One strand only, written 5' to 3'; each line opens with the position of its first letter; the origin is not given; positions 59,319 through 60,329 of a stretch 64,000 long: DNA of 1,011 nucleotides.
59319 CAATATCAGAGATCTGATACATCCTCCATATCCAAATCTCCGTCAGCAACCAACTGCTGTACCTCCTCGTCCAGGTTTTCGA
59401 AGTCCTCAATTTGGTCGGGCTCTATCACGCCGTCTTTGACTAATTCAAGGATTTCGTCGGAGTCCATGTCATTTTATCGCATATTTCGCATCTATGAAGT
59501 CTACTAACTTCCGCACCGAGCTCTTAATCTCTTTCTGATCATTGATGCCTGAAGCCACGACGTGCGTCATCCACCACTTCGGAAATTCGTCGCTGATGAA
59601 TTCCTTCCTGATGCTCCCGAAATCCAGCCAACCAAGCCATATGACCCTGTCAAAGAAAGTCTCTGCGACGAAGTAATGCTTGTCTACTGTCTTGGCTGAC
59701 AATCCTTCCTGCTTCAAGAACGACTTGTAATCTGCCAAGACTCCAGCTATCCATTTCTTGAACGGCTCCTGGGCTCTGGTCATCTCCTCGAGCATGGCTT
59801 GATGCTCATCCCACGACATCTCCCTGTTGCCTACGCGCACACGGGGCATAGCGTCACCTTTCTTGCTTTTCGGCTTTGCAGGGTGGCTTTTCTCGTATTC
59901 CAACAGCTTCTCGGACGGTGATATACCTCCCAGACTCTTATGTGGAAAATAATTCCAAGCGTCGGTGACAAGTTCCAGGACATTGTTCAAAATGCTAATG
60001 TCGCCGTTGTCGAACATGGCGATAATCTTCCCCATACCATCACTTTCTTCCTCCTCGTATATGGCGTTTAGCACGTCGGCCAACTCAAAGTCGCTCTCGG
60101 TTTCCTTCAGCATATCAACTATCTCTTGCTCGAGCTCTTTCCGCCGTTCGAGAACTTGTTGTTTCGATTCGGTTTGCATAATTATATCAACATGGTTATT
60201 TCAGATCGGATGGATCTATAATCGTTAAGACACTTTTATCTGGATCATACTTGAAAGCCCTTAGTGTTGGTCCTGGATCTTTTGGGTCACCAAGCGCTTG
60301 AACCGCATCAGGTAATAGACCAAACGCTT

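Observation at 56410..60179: Long minus-strand operon coupling wHTH and unknown proteins to phosphatase, hydrolase, methyltransferase and NUDIX genes, with an unannotated acidic micro-ORF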

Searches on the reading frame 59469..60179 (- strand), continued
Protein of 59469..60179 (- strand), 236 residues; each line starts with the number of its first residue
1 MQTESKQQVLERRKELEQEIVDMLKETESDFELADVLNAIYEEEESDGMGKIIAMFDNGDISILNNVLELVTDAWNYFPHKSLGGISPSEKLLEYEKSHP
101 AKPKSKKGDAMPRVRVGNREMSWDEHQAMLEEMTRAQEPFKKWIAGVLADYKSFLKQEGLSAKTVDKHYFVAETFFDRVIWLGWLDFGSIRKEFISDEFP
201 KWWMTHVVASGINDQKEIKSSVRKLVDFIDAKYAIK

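Call 92: search_protein_families(library=pfam, proteins=[L082:8748-9392:+], max_evalue=0.001)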
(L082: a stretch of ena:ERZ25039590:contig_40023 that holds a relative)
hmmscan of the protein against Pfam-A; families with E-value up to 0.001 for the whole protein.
L082:8748-9392:+ (214 aa): 16 families
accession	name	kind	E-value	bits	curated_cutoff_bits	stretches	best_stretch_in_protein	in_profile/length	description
PF13847.12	Methyltransf_31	-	1.4e-22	80.4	27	1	37-145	4-119/145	Methyltransferase domain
PF08241.18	Methyltransf_11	-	2.6e-21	76.5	21.2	1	41-136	1-95/95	Methyltransferase domain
PF13649.12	Methyltransf_25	-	3.1e-20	73.1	27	1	40-132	1-97/97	Methyltransferase domain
PF08242.18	Methyltransf_12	-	2.2e-14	54.4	30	1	41-134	1-98/98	Methyltransferase domain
PF13489.12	Methyltransf_23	-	2.9e-11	43.8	27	1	35-197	21-162/164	Methyltransferase domain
PF07021.18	MetW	-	1.3e-08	35.1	21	1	26-142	3-113/193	Methionine biosynthesis protein MetW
PF01209.24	Ubie_methyltran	-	1.6e-07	31.4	20.1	1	37-158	48-173/233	ubiE/COQ5 methyltransferase family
PF05401.17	NodS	-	3.2e-06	27.6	24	1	37-137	44-145/201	Nodulation protein S (NodS)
PF03141.22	Methyltransf_29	-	3.4e-06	26.4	23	1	39-138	120-219/506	Putative S-adenosyl-L-methionine-dependent methyltransferase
PF05148.21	Methyltransf_8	-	2.1e-05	24.9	27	1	33-137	69-157/219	Hypothetical methyltransferase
PF05175.20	MTS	-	3e-05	24.2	23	1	37-137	32-139/170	Methyltransferase small domain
PF06325.19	PrmA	-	7.5e-05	22.8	22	1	30-126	155-255/296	Ribosomal protein L11 methyltransferase (PrmA)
PF00398.26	RrnaAD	-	0.00025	20.7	24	1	36-99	30-93/263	Ribosomal RNA adenine dimethylase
PF08003.17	Methyltransf_9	-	0.00035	20.1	23.8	1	37-137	116-218/315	Protein of unknown function (DUF1698)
PF03848.20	TehB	-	0.00047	20.1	20.4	1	37-143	31-140/193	Tellurite resistance protein TehB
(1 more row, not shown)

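Call 98: fold_search(model_id=the predicted structure, library=pdb)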
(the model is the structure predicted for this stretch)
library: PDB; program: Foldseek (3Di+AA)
matches with E <= 10: 79; with E <= 0.001: 0
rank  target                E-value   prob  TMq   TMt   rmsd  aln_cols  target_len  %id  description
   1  4r0g_D                1.6e+00  0.06  0.17  0.17  17.3       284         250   12  Crystal structure of Lpg0393 from Legionella pneumophila (released 2015-04-15)
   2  2a3v_A                2.3e+00  0.35  0.22  0.17   6.1        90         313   11  Structural basis for broad DNA-specificity in integron recombination (released 2006-05-02)
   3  7bqn_MODEL_1_A        2.3e+00  0.28  0.21  0.37  10.6       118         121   12  Solution NMR structure of fold-C Rei; de novo designed protein with an asymmetric all-alpha topology (released 2021-04-07)
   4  3mmo_A                2.5e+00  0.04  0.11  0.07  12.2       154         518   12  Structure of the Thioalkalivibrio nitratireducens cytochrome c nitrite reductase in complex with cyanide (released 2010-09-29)
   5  8apn_Ub               2.7e+00  0.09  0.15  0.26  18.3       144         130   10  Structure of the mitochondrial ribosome from Polytomella magna with tRNA bound to the P site (released 2022-11-16)
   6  8a22_Ub               2.7e+00  0.09  0.15  0.26  18.3       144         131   10  Structure of the mitochondrial ribosome from Polytomella magna (released 2022-11-16)
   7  8p5e_H                2.8e+00  0.06  0.14  0.15  21.5       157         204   13  S. cerevisiae nexus-sCMGE after DNA replication initiation (released 2024-05-29)
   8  2a3v_C                3.3e+00  0.28  0.22  0.17   6.1        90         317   11  Structural basis for broad DNA-specificity in integron recombination (released 2006-05-02)
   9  1z1g_A                3.3e+00  0.23  0.29  0.20  10.3       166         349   14  Crystal structure of a lambda integrase tetramer bound to a Holliday junction (released 2005-06-28)
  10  3f29_B                3.3e+00  0.06  0.15  0.08  13.1       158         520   16  Structure of the Thioalkalivibrio nitratireducens cytochrome c nitrite reductase in complex with sulfite (released 2008-12-09)
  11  5ztc_A                3.3e+00  0.05  0.15  0.18  17.2       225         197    9  Apo structure of TetR family transcription regulator Lmo2088 of Listeria monocytogenes EGDe (released 2019-06-12)
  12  5mx5_B                3.3e+00  0.03  0.12  0.13  20.0       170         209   14  Mouse PA28alpha-beta (released 2017-09-13)
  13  3fbl                  3.9e+00  0.30  0.24  0.54   5.0        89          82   16  Crystal structure of ORF132 of the archaeal virus Acidianus Filamentous Virus 1 (AFV1) (released 2009-11-10)
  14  8qup                  3.9e+00  0.12  0.19  0.32   9.5       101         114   19  G-CSFR inhibitor Bop1 (released 2024-10-23)
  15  2hwg_A                4.1e+00  0.16  0.28  0.13  15.1       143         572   12  Structure of phosphorylated Enzyme I of the phosphoenolpyruvate:sugar phosphotransferase system (released 2006-11-14)
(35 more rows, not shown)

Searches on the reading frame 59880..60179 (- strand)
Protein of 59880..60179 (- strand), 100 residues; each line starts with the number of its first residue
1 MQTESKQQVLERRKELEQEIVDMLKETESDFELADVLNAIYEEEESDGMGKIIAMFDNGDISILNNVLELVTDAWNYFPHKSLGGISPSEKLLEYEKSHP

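Call 97: search_solved_structures(query=A5, max_evalue=10)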
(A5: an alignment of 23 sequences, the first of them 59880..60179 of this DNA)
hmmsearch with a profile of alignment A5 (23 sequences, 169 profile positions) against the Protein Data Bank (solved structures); distinct sequences matched with E-value up to 10: 0.
